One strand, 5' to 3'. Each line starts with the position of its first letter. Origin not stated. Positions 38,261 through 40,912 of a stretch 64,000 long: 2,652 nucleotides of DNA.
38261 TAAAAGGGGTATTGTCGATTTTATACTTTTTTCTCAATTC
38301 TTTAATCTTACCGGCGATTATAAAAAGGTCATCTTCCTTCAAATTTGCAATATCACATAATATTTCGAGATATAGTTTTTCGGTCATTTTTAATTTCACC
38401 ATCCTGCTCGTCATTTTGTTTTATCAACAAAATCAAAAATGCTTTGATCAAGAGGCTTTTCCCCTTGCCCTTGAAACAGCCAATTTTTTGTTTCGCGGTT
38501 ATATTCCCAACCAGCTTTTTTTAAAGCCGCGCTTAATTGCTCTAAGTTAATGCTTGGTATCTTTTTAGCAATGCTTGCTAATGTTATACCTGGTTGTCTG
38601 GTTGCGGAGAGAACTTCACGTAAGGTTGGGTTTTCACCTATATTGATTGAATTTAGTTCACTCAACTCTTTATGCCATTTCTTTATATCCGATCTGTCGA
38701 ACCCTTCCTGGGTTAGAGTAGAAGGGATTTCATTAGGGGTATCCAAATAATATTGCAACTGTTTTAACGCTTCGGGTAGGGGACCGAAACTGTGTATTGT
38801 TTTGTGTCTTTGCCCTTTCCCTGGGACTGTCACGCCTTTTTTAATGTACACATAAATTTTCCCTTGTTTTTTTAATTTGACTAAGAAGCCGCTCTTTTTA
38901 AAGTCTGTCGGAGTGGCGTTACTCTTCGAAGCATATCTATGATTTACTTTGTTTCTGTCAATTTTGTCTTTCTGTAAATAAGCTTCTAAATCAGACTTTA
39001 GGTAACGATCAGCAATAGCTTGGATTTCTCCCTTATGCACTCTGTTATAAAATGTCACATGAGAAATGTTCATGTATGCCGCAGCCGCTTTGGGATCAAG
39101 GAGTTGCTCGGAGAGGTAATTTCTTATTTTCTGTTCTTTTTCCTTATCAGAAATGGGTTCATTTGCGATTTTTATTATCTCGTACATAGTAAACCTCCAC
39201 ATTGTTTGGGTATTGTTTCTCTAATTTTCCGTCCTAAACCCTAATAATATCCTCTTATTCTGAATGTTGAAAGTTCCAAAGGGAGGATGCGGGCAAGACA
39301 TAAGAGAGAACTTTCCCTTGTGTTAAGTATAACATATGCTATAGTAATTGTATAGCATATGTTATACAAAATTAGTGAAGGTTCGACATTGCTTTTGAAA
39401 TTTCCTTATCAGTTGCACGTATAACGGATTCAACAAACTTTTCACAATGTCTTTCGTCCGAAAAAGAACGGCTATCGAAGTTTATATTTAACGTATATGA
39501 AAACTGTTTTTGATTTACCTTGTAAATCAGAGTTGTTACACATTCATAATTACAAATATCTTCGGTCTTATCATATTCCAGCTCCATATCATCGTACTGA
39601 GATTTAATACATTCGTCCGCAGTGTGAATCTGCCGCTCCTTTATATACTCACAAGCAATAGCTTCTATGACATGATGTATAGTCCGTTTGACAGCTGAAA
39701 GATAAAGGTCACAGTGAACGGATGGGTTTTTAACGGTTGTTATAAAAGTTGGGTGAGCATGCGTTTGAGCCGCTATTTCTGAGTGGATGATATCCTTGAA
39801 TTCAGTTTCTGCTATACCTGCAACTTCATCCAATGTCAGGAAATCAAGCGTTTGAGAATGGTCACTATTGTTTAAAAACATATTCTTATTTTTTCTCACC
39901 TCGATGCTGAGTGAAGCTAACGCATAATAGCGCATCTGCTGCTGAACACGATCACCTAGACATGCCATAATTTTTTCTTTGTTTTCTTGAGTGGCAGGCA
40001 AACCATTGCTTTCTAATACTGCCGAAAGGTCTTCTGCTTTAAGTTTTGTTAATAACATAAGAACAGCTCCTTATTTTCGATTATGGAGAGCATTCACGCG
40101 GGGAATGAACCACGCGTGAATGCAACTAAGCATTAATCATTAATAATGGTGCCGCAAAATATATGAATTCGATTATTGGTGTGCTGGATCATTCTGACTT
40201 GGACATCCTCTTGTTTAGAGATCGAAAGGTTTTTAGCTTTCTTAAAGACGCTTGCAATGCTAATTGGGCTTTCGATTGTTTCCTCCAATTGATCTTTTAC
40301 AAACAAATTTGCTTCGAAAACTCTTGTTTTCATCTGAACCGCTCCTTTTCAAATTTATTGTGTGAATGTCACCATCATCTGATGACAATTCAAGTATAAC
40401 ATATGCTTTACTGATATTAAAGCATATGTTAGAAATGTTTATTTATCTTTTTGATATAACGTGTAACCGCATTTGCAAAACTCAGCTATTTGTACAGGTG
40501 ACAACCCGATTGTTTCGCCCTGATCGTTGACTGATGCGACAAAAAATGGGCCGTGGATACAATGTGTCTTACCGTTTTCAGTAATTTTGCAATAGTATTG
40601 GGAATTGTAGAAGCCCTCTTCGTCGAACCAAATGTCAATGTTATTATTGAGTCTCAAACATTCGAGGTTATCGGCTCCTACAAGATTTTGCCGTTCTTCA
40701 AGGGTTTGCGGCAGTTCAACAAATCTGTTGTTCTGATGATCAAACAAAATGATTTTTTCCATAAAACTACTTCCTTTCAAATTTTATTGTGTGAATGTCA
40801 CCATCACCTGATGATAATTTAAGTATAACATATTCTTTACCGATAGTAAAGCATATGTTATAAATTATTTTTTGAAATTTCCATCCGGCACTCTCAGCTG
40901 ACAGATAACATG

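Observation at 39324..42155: Six transcription units share one palindromic operator/promoter and a conserved 5' leader: a plasmid regulon of unknown small proteins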

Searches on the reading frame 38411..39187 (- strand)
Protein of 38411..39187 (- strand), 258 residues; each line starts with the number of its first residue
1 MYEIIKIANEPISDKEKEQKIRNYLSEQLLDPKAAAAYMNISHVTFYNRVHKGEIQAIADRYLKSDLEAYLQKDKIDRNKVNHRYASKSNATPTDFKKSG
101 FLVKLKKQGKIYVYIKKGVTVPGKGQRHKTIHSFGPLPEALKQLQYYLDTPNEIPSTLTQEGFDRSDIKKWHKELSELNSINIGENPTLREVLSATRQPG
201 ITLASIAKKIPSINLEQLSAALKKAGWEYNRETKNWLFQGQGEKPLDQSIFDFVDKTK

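Call 22: search_protein_families(library=pfam, max_evalue=0.01, proteins=[window:38411-39187:-])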
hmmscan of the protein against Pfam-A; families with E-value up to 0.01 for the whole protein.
window:38411-39187:- (258 aa): 1 family
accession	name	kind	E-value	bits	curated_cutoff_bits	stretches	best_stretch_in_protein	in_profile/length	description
PF12728.13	HTH_17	-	2.4e-06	28.1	27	1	29-73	1-49/51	Helix-turn-helix domain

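Call 37: find_homologous_proteins(query=window:38411-39187:-)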
Query window:38411-39187:- (258 aa): 4 proteins with E <= 0.001 among 998 candidates.
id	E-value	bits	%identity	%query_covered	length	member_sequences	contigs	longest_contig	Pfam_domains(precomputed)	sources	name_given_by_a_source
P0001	1.5e-165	566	99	100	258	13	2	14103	PF12728.14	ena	-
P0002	4.4e-61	224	58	70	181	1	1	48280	PF12728.14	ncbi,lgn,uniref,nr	ncbi:hypothetical protein SC09_contig10orf00007 [Bacillus subtilis]|uniref:Helix-turn-helix domain-c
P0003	1.7e-60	223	59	70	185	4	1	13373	PF12728.14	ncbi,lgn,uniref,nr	ncbi:helix-turn-helix domain-containing protein [Bacillus subtilis]|uniref:helix-turn-helix transcri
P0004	5.0e-41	159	47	70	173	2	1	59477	-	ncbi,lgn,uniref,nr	ncbi:helix-turn-helix domain-containing protein [Bacillus atrophaeus]|uniref:helix-turn-helix domain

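Call 38: find_encoding_contigs(protein=P0004, flank=10000, max_places=3)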
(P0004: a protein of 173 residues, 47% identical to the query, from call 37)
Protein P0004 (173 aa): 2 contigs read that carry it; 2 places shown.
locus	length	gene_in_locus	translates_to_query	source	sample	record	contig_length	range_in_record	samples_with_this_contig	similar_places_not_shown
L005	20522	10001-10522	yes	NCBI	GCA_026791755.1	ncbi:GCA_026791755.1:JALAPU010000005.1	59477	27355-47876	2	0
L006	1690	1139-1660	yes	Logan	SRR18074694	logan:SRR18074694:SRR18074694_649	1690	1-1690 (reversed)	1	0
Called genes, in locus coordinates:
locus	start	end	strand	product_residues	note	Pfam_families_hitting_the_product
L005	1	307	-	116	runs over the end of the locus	-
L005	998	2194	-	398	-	-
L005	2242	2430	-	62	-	-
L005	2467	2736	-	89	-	PF04014:MazE_antitoxin, PF18277:AbrB_C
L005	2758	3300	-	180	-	-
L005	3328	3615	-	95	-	-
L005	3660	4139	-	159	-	PF04307:YdjM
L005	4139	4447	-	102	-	-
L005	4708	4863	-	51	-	-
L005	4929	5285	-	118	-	-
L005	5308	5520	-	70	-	-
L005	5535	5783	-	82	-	-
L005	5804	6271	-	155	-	-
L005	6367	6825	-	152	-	PF04002:RadC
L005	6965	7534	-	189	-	-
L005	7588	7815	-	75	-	-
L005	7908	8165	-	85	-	-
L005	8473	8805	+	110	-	PF12957:DUF3846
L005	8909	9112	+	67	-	-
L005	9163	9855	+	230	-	-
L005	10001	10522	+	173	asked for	-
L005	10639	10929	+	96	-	-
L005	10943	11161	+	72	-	-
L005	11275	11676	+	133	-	-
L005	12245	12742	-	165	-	-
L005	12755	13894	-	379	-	PF01464:SLT (faint), PF13406:SLT_2, PF00877:NLPC_P60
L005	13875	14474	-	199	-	-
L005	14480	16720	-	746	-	-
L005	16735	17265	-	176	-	-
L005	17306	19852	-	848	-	PF12846:AAA_10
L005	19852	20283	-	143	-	PF12666:PrgI (weak)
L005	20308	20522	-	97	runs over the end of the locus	-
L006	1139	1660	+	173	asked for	-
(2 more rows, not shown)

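Call 39: find_encoding_contigs(protein=P0002, flank=10000, max_places=3)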
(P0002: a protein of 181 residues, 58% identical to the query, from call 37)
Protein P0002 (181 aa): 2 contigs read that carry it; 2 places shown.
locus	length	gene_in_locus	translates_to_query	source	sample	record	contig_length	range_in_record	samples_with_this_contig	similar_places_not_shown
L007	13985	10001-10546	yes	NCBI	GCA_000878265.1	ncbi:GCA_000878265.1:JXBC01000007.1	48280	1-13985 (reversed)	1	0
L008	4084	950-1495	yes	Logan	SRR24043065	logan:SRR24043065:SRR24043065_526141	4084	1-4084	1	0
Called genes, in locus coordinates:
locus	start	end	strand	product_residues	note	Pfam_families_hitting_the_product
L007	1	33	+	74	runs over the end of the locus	-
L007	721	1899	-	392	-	-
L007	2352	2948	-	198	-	-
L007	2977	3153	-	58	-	-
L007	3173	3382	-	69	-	-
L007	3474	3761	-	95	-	PF04014:MazE_antitoxin, PF18277:AbrB_C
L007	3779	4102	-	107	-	-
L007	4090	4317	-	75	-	-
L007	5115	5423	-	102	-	-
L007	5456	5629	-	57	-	-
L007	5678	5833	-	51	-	-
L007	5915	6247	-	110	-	-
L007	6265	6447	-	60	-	-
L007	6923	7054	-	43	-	-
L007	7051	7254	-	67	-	-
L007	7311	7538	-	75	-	-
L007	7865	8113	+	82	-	-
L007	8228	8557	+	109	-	PF12957:DUF3846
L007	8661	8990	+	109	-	PF12957:DUF3846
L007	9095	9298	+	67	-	-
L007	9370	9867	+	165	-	-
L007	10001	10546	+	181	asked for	PF12728:HTH_17 (weak)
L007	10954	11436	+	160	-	-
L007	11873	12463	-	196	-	-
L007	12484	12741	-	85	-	-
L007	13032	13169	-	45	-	-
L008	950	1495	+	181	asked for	PF12728:HTH_17 (weak)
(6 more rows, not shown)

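Call 52: search_solved_structures(query=window:38411-39187:-, max_evalue=5, show_alignments=2)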
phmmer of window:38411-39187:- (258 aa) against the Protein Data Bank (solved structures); distinct sequences matched with E-value up to 5: 1.
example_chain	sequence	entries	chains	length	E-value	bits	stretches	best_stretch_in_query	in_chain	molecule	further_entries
2nxp_A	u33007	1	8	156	0.99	12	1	46-109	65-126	Transcription initiation factor TFIID subunit 5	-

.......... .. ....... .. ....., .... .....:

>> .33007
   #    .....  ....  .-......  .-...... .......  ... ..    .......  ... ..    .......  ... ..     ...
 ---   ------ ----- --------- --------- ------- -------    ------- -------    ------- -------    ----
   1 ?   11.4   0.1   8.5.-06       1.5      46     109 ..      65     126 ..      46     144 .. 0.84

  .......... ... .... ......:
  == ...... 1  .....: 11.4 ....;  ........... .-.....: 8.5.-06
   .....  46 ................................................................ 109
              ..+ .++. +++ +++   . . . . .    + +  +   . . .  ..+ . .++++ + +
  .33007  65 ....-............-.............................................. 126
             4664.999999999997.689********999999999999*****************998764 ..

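Call 53: search_protein_families(library=phrogs, max_evalue=0.001, proteins=[window:38411-39187:-])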
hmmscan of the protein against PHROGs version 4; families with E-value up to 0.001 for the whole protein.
window:38411-39187:- (258 aa): 2 families
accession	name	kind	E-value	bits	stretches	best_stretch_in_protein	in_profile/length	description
phrog_66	-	integration and excision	5.5e-05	24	1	14-89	78-158/412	excisionase and transcriptional regulator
phrog_668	-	DNA, RNA and nucleotide metabolism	0.00087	20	0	18-87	52-126/181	HTH DNA binding protein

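Call 60: search_protein_families(library=padloc, max_evalue=0.001, proteins=[window:38411-39187:-])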
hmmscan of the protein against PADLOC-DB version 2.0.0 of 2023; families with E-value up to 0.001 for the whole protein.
window:38411-39187:- (258 aa): 0 families

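Call 66: predict_structure(alignment_id=A6)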
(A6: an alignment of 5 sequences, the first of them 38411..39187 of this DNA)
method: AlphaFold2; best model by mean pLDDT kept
length: 258 residues; sequences in the alignment: 5
mean_pLDDT: 68.8   pTM: 0.37
mean pLDDT of the five models: 68.8, 65.7, 62.4, 61.9, 60.3
residues with pLDDT >= 90: 19; 70-90: 128; 50-70: 54; < 50: 57
segments of 3 or more residues with pLDDT < 50: 80-96, 180-191, 193-201, 243-258
pLDDT, mean of each block of 10 residues (from residue 1): 78 85 80 83 75 77 84 63 34 50 77 83 77 88 92 88 87 77 43 45 51 60 61 54 46 42
secondary structure, 60 per line:
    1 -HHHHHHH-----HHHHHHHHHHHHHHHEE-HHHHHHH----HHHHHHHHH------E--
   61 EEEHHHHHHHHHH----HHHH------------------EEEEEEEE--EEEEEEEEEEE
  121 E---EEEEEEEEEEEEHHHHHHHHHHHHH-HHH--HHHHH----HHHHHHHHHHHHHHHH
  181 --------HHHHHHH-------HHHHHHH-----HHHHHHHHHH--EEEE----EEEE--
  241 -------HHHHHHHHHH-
elements in order: H2-8 H14-28 H32-38 H43-51 E61-63 H64-73 H78-81 E100-107 E110-121 E125-136 H137-149 H156-160 H165-180 H189-195 H203-209 H215-224 E227-230 E235-238 H248-257

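Call 68: fold_search(model_id=the predicted structure, library=pdb)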
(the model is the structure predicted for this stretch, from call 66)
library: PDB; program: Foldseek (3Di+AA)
matches with E <= 10: 357; with E <= 0.001: 0
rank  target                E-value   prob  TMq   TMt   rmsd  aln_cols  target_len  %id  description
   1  8euy_3                1.5e-02  0.51  0.17  0.20  24.3       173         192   17  Ytm1 associated nascent 60S ribosome (-fkbp39) State 1A (released 2022-11-30)
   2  8eup_3                1.5e-02  0.38  0.17  0.20  24.0       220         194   16  Ytm1 associated 60S nascent ribosome State 1A (released 2022-11-30)
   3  8esq_3                2.5e-02  0.41  0.17  0.22  15.6       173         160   16  Ytm1 associated nascent 60S ribosome State 2 (released 2022-11-30)
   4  8eth_3                2.7e-02  0.30  0.16  0.19  23.7       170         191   18  Ytm1 associated 60S nascent ribosome State 1B (released 2022-11-30)
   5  8fkp_NM               4.6e-02  0.41  0.16  0.17  14.3       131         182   14  Human nucleolar pre-60S ribosomal subunit (State A1) (released 2023-07-12)
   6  8eti_3                9.9e-02  0.20  0.15  0.18  24.7       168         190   15  Fkbp39 associated 60S nascent ribosome State 1 (released 2022-11-30)
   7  5cuy_D                1.4e-01  0.47  0.17  0.12  24.3       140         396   16  Crystal structure of Trypanosoma brucei Vacuolar Soluble Pyrophosphatases in apo form (released 2016-03-02)
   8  6c0f_D                1.4e-01  0.15  0.16  0.18  23.4       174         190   15  Yeast nucleolar pre-60S ribosomal subunit (state 2) (released 2018-03-14)
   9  6u8q_D                2.0e-01  0.10  0.12  0.12  27.9       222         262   14  CryoEM structure of HIV-1 cleaved synaptic complex (CSC) intasome (released 2020-02-05)
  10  1flo_C                2.1e-01  0.10  0.11  0.08  19.9       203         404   15  FLP Recombinase-Holliday Junction Complex I (released 2000-09-04)
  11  9rmx_C                3.7e-01  0.08  0.13  0.12  21.8       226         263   11  CryoEM reconstruction of integrase filament at the lumen of native HIV-1 cores (box size 34.2 nm) (released 2025-12-10)
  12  6em1_3                4.1e-01  0.14  0.15  0.18  14.5       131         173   14  State C (Nsa1-TAP Flag-Ytm1) - Visualizing the assembly pathway of nucleolar pre-60S ribosomes (released 2017-12-27)
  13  8etg_3                4.3e-01  0.23  0.13  0.23   7.8        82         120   18  Fkbp39 associated 60S nascent ribosome State 3 (released 2022-11-30)
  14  8w2r_A                4.6e-01  0.06  0.12  0.12  19.7       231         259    9  HIV-1 P5-IN intasome core (released 2024-04-17)
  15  8etj_3                4.8e-01  0.16  0.12  0.20   7.9        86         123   21  Fkbp39 associated 60S nascent ribosome State 2 (released 2022-11-30)
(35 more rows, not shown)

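Call 71: find_homologous_proteins(query=A2, max_evalue=0.01)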
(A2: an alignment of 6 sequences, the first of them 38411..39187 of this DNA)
Query A2 (6 sequences) (258 aa, profile of the alignment): 7 proteins with E <= 0.01 among 5857 candidates.
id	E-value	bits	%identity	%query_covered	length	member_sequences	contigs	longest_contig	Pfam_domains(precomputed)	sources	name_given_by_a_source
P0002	1.9e-96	339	58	70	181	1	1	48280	PF12728.14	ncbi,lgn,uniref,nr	ncbi:hypothetical protein SC09_contig10orf00007 [Bacillus subtilis]|uniref:Helix-turn-helix domain-c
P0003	1.8e-95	336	59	70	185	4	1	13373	PF12728.14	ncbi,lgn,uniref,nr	ncbi:helix-turn-helix domain-containing protein [Bacillus subtilis]|uniref:helix-turn-helix transcri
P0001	1.9e-90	320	99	100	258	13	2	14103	PF12728.14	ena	-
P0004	1.2e-84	301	47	70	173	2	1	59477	-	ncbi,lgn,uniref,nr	ncbi:helix-turn-helix domain-containing protein [Bacillus atrophaeus]|uniref:helix-turn-helix domain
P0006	1.9e-38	150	34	31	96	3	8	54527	-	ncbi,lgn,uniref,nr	ncbi:hypothetical protein OQZ55_00235 [Bacillus subtilis]|uniref:hypothetical protein n=1 Tax=Bacill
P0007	7.5e-38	148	31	33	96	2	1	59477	-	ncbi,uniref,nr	ncbi:hypothetical protein [Bacillus atrophaeus]|uniref:hypothetical protein n=1 Tax=Bacillus atropha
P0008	1.1e-11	63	38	16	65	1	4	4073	-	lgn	-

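Call 80: search_protein_representatives(alignment_id=A7)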
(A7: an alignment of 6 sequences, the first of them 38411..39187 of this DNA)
Query: 6 sequences, 187 profile positions. Proteins with E-value up to 0.001 (for the whole library): 93; up to 1e-10: 21; up to 1e-30: 3. The best 93 are listed.
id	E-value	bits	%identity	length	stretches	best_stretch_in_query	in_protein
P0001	5.9e-91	319.9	-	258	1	1-182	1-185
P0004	4.0e-85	300.9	-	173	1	1-179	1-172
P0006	6.2e-39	150.3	-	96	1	92-186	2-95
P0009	3.2e-27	112.1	-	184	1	5-179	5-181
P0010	1.1e-14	71.2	-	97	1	96-185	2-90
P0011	2.0e-14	70.4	-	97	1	96-185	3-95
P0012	2.3e-14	70.2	-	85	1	97-176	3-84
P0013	4.0e-14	69.4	-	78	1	110-185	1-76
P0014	4.6e-14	69.2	-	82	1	96-175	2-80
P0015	1.2e-13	67.8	-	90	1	99-185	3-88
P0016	1.4e-13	67.6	-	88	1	96-174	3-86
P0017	4.8e-13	65.9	-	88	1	96-179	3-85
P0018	6.7e-13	65.4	-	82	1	96-174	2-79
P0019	3.0e-12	63.2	-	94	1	100-182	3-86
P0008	3.5e-12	63.0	-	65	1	92-136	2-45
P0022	1.9e-11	60.7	-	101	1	99-185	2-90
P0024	6.0e-11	59.0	-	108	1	100-183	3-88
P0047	2.5e-08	50.5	-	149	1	97-185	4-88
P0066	1.7e-06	44.5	-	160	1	100-182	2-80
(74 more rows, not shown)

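Call 81: search_protein_families(library=pfam, max_evalue=0.01, proteins=[P0009, P0010, P0011, P0012, P0014, P0015, P0022, P0024, P0047, P0066])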
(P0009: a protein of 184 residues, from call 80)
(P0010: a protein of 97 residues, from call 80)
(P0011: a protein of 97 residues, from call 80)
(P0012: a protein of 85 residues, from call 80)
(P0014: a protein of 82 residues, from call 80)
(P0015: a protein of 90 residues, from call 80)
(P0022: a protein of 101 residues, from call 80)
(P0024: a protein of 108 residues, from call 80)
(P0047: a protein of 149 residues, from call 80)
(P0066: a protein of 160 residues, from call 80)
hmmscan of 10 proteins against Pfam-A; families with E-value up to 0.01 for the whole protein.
P0009 (184 aa): 3 families
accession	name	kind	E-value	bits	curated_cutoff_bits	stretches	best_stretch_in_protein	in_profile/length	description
PF12728.13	HTH_17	-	2.1e-08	34.7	27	1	30-76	2-46/51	Helix-turn-helix domain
PF13411.12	MerR_1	-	0.00054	20.5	21.6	0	31-64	2-33/69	MerR HTH family regulatory protein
PF14090.12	HTH_39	-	0.0029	17.9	21.3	0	19-43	4-29/70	Winged helix-turn-helix domain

P0010 (97 aa): 0 families

P0011 (97 aa): 0 families

P0012 (85 aa): 0 families

P0014 (82 aa): 1 family
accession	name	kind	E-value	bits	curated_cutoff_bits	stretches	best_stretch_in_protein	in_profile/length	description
PF14053.11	DUF4248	-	0.0077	16.7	27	0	41-68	20-47/68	Domain of unknown function (DUF4248)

P0015 (90 aa): 0 families

P0022 (101 aa): 0 families

P0024 (108 aa): 0 families

P0047 (149 aa): 0 families

P0066 (160 aa): 0 families

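Call 82: find_encoding_contigs(protein=P0009, flank=10000, max_places=3)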
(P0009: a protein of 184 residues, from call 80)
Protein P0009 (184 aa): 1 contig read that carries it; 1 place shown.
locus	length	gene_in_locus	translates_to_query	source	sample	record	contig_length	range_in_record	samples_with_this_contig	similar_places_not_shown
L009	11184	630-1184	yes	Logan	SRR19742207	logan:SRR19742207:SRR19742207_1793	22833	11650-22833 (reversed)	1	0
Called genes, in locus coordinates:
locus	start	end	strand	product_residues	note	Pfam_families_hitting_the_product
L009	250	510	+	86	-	-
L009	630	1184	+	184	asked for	PF12728:HTH_17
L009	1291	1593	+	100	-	-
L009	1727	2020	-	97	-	PF04014:MazE_antitoxin, PF18277:AbrB_C (weak)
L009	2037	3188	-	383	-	PF01464:SLT (faint), PF13406:SLT_2 (weak), PF01551:Peptidase_M23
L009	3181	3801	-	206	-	-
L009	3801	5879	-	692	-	-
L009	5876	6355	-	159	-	-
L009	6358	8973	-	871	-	PF12846:AAA_10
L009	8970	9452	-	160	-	PF12648:TcpE (weak)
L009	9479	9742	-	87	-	-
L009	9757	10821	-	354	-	PF12642:TpcC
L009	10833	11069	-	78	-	-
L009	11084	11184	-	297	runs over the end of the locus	PF13814:Replic_Relax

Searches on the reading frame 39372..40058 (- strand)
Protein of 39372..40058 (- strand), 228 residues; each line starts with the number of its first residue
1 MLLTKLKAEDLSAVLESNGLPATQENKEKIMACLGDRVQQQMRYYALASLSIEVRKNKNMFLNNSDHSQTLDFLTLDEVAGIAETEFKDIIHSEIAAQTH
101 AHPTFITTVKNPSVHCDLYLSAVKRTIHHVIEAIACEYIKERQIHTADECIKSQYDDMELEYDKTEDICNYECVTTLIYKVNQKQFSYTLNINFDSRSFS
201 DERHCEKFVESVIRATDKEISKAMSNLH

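Call 22: search_protein_families(library=pfam, max_evalue=0.01, proteins=[window:39372-40058:-])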
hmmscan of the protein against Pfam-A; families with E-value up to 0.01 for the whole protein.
window:39372-40058:- (228 aa): 0 families

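Call 53: search_protein_families(library=phrogs, max_evalue=0.001, proteins=[window:39372-40058:-])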
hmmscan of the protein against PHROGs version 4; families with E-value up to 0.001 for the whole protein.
window:39372-40058:- (228 aa): 0 families

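Call 60: search_protein_families(library=padloc, max_evalue=0.001, proteins=[window:39372-40058:-])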
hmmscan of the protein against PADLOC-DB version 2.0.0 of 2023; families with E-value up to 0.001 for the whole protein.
window:39372-40058:- (228 aa): 0 families

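Call 62: find_homologous_proteins(query=window:39372-40058:-)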
Query window:39372-40058:- (228 aa): 1 proteins with E <= 0.001 among 323 candidates.
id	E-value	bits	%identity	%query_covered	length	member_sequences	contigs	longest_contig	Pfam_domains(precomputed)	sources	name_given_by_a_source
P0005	2.1e-143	493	99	100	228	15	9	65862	-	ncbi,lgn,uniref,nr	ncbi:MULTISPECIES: hypothetical protein [Bacillus amyloliquefaciens group]|uniref:hypothetical prote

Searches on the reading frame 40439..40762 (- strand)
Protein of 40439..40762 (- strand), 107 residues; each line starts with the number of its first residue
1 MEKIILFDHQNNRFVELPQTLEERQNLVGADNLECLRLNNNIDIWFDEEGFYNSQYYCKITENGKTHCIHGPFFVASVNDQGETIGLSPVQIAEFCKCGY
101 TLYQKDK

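Call 22: search_protein_families(library=pfam, max_evalue=0.01, proteins=[window:40439-40762:-])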
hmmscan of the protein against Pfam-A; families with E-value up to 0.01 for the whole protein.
window:40439-40762:- (107 aa): 1 family
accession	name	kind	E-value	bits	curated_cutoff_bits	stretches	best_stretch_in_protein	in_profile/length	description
PF12957.13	DUF3846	-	5.1e-14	52.7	27.5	1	4-96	3-99/103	Domain of unknown function (DUF3846)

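Call 53: search_protein_families(library=phrogs, max_evalue=0.001, proteins=[window:40439-40762:-])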
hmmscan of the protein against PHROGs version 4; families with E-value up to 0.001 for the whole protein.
window:40439-40762:- (107 aa): 0 families

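Call 60: search_protein_families(library=padloc, max_evalue=0.001, proteins=[window:40439-40762:-])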
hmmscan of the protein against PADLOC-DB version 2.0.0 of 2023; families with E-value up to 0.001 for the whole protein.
window:40439-40762:- (107 aa): 0 families
